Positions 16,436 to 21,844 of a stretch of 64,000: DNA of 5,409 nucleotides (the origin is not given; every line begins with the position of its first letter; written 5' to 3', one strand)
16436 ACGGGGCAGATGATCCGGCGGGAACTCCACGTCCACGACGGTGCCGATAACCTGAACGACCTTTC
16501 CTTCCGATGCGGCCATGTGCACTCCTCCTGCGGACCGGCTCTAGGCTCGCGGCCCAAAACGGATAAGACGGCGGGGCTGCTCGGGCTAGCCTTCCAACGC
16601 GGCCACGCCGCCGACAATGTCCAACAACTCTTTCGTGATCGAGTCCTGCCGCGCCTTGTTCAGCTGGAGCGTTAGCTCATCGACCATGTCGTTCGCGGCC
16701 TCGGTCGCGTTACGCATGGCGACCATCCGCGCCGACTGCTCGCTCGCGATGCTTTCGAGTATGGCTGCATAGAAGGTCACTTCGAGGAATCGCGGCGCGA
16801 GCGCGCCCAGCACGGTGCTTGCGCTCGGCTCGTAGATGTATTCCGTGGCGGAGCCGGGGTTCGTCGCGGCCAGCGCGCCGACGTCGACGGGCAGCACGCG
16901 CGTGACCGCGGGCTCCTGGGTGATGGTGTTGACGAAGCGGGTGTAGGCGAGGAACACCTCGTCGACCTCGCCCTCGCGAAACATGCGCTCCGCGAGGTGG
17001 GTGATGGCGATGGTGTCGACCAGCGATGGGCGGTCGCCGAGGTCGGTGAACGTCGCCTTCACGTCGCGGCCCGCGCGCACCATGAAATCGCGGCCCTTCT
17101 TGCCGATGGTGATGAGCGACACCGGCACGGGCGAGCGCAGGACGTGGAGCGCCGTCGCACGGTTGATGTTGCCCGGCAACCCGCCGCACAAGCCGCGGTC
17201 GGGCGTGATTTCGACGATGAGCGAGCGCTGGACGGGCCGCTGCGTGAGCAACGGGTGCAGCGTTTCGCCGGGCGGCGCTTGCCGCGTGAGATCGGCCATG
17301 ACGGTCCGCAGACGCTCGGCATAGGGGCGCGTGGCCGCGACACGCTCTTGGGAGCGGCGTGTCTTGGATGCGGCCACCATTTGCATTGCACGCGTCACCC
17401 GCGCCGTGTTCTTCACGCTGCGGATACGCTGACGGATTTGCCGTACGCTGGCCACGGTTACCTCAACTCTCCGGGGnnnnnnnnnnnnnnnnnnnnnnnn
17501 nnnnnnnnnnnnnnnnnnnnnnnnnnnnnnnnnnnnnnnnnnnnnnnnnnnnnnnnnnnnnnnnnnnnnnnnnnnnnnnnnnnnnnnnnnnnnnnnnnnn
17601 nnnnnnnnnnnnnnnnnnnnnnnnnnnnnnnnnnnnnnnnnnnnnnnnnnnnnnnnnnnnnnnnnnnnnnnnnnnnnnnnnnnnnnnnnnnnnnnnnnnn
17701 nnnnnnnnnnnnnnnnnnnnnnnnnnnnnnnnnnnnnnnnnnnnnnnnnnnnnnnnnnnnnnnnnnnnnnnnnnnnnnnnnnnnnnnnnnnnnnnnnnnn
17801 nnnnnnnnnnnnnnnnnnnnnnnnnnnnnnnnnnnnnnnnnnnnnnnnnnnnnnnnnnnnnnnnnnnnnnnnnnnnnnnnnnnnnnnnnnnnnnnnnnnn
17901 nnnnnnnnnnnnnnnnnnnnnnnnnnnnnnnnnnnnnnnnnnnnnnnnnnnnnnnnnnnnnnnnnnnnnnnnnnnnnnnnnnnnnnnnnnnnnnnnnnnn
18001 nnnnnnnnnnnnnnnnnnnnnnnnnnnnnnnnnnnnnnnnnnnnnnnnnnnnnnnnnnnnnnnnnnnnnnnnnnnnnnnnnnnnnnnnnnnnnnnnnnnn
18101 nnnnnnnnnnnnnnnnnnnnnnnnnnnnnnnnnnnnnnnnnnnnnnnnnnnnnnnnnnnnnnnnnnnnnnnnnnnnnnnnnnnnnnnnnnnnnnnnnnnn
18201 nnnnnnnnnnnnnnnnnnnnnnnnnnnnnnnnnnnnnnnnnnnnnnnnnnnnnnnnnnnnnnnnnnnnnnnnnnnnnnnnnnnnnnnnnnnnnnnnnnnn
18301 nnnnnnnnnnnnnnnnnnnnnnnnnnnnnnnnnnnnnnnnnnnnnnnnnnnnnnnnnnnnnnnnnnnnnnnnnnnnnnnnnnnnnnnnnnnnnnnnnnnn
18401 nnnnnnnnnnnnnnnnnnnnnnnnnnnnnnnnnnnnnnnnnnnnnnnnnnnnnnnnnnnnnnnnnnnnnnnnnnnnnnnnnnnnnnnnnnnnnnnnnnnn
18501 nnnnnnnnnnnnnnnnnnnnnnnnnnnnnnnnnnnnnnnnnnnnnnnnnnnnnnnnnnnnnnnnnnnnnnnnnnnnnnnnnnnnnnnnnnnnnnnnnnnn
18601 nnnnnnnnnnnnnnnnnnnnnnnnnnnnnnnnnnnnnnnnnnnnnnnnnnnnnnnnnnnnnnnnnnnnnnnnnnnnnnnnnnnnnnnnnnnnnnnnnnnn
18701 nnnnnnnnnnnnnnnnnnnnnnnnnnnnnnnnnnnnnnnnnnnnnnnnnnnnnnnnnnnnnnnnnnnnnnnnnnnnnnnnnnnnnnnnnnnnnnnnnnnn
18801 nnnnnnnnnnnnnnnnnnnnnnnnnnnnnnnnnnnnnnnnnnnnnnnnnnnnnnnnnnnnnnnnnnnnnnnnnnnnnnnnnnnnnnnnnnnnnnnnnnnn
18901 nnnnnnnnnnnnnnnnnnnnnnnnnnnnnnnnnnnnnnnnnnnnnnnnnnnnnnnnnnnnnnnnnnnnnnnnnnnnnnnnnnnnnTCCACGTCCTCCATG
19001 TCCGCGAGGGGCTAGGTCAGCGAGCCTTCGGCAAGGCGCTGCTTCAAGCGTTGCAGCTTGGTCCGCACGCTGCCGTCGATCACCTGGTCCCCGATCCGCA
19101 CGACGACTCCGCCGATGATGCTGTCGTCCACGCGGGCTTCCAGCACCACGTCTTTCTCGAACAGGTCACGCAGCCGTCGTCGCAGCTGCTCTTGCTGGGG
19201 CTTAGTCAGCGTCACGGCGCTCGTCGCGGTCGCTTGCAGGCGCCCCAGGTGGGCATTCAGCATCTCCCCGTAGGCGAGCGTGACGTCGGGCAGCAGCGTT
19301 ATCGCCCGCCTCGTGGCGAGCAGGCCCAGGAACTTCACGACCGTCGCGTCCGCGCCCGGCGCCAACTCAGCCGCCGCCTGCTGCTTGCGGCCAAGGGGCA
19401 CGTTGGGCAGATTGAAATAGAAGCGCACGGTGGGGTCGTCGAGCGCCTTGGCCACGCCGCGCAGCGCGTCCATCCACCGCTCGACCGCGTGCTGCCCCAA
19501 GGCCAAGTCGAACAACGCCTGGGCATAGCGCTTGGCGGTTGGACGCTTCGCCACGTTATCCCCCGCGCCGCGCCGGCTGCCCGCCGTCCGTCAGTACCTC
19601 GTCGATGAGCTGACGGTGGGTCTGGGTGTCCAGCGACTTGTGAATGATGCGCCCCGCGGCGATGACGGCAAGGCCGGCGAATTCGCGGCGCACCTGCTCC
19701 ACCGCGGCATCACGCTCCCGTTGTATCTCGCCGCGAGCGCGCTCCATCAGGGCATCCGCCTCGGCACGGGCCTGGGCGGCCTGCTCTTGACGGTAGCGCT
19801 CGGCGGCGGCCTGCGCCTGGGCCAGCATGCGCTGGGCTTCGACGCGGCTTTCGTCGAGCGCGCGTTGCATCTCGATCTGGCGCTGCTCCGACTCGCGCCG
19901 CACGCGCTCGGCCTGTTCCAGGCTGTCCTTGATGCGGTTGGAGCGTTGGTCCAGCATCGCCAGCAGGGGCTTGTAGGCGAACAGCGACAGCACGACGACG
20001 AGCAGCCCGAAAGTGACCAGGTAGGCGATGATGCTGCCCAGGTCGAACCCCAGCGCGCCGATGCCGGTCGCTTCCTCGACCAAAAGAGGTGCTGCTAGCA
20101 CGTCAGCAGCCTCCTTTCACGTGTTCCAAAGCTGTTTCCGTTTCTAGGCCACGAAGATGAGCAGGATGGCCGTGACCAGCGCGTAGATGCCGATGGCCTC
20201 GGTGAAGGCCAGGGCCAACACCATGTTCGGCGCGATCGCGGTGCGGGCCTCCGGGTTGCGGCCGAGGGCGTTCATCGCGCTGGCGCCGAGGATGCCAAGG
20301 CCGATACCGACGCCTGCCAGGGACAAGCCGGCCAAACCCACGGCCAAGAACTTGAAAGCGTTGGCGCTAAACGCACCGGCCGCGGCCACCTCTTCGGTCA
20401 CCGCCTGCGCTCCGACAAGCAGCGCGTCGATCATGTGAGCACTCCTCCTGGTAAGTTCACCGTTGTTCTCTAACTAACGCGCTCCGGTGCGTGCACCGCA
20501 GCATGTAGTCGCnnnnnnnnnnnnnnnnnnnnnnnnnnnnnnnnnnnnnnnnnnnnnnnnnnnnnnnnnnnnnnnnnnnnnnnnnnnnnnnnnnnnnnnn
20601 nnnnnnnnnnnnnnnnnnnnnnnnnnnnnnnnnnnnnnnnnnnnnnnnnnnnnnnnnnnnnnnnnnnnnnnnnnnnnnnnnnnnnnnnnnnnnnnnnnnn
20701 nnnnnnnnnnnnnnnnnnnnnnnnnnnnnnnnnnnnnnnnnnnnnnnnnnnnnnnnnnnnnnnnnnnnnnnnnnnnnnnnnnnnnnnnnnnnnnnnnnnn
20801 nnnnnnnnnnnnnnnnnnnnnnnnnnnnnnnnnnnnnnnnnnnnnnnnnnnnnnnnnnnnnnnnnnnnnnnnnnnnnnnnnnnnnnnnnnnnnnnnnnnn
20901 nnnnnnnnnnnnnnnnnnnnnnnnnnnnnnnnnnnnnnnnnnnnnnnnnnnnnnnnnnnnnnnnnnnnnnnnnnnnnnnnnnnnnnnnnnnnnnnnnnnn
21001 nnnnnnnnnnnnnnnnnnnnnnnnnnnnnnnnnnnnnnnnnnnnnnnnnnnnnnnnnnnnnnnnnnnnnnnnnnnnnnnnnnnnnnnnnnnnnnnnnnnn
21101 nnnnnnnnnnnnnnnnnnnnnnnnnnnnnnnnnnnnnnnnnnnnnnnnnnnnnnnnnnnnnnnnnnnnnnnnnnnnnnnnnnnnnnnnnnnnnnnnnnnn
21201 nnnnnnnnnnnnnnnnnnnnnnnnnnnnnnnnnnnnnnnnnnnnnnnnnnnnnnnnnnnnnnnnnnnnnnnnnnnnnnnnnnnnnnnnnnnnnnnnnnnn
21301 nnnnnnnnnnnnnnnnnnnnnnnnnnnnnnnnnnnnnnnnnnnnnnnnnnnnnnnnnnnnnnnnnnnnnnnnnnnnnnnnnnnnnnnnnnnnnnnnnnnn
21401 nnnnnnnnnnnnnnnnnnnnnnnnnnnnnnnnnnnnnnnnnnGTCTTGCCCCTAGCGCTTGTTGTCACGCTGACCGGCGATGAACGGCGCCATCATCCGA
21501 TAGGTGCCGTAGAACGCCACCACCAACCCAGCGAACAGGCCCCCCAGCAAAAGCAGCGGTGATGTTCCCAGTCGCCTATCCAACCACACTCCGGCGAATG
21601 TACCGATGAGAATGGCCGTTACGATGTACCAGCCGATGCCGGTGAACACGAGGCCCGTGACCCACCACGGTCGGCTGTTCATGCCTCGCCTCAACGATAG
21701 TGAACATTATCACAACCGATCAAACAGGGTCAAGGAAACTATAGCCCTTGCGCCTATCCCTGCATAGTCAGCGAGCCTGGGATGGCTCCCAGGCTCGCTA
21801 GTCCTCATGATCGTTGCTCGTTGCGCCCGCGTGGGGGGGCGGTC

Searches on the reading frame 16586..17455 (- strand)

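Call 51: search_protein_families(library=pfam, proteins=[window:16586-17455:-], max_evalue=0.00001)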
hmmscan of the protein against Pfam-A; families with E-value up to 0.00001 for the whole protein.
window:16586-17455:- (289 aa): 1 family
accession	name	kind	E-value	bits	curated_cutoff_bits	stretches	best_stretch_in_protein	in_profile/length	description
PF00231.24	ATP-synt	-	1.6e-89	300.9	39.9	1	3-287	1-285/285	ATP synthase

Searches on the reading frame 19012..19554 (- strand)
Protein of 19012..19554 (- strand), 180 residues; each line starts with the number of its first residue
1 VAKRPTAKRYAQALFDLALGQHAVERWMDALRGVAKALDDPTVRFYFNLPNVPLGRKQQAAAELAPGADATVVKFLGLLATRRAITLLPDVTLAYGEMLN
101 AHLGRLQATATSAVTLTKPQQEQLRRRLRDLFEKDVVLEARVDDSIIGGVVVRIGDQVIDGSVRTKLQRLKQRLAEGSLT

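Call 51: search_protein_families(library=pfam, proteins=[window:19012-19554:-], max_evalue=0.00001)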
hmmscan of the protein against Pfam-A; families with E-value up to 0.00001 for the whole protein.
window:19012-19554:- (180 aa): 1 family
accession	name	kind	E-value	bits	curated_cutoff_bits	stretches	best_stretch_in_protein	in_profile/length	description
PF00213.23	OSCP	-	2.5e-44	151.8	22.3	1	7-174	2-172/172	ATP synthase delta (OSCP) subunit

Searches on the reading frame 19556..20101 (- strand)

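Call 51: search_protein_families(library=pfam, proteins=[window:19556-20101:-], max_evalue=0.00001)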
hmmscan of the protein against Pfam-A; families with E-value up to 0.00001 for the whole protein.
window:19556-20101:- (181 aa): 1 family
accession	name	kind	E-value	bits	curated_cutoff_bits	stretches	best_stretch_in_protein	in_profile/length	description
PF00430.23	ATP-synt_B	-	1.4e-28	100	28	1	24-153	2-131/132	ATP synthase B/B' CF(0)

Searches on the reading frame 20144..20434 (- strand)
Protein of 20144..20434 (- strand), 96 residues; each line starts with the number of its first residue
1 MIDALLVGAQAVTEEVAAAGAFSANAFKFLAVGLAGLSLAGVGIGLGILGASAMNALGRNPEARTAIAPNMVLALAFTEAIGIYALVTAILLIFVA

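Call 51: search_protein_families(library=pfam, proteins=[window:20144-20434:-], max_evalue=0.00001)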
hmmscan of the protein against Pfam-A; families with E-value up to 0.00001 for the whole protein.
window:20144-20434:- (96 aa): 1 family
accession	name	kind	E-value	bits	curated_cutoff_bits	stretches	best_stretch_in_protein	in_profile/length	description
PF00137.26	ATP-synt_C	-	2.8e-12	47.1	24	1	30-92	1-60/60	ATP synthase subunit C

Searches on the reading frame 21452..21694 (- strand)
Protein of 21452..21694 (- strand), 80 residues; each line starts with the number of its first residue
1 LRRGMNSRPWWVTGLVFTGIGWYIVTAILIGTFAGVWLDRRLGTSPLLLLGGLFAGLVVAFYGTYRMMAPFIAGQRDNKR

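Call 3: search_protein_families(library=pfam, proteins=[window:21452-21694:-])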
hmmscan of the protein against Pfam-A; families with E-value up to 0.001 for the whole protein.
window:21452-21694:- (80 aa): 1 family
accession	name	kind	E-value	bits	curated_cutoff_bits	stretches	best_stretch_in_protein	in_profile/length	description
PF09527.15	ATPase_gene1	-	3.9e-15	56.1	26.6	1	17-67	4-54/54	Putative F0F1-ATPase subunit Ca2+/Mg2+ transporter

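Call 37: search_protein_families(library=ncbifam, proteins=[window:21452-21682:-])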
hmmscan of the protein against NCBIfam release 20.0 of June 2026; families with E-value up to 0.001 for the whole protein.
window:21452-21682:- (76 aa): 0 families
